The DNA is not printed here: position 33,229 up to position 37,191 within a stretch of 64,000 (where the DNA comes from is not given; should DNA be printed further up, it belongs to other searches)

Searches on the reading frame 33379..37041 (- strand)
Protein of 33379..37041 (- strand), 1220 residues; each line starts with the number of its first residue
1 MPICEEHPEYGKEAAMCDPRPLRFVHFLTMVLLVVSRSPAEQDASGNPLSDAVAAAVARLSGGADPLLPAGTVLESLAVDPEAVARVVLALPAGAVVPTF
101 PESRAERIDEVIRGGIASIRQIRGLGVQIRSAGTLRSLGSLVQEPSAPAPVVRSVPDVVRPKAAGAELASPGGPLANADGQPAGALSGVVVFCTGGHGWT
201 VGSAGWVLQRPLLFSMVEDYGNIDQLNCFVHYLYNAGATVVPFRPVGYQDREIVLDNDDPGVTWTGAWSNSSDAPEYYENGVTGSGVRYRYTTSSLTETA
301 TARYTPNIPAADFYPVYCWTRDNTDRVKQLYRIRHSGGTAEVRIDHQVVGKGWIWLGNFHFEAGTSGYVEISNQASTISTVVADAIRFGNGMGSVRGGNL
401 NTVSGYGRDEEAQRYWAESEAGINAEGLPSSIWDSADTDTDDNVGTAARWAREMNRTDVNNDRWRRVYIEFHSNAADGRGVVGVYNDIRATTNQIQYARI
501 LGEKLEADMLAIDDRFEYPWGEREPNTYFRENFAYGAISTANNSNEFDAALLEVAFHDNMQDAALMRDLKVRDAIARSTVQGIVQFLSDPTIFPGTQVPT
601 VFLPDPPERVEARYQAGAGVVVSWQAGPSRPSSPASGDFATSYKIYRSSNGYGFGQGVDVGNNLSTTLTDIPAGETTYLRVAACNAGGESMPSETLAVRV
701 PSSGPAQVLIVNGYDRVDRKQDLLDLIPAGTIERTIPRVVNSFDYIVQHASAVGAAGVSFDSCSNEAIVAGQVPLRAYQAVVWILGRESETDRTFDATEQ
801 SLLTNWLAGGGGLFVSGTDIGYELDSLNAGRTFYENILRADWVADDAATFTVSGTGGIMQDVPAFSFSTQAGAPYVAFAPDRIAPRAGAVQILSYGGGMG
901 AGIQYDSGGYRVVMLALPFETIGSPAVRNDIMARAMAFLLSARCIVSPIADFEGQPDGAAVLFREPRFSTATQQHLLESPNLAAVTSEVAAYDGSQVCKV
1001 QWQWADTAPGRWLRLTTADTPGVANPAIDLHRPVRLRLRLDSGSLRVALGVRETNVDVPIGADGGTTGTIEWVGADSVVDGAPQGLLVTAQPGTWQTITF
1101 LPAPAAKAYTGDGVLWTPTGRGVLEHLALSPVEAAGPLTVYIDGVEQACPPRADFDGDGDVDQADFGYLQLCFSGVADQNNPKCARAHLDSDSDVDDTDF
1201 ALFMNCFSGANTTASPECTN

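Call 61: search_protein_families(library=pfam, proteins=[window:33379-37041:-], max_evalue=0.001)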
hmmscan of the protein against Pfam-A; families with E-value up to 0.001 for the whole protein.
window:33379-37041:- (1220 aa): 3 families
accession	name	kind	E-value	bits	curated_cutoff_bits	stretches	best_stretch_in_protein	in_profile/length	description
PF25275.1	Golvesin_C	-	2.8e-29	102.3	31.6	1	253-389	1-131/132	Golvesin C-terminal domain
PF01520.23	Amidase_3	-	5.5e-05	23.7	27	1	454-584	57-173/174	N-acetylmuramoyl-L-alanine amidase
PF00041.27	fn3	-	0.00045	20.8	25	0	605-698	1-83/84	Fibronectin type III domain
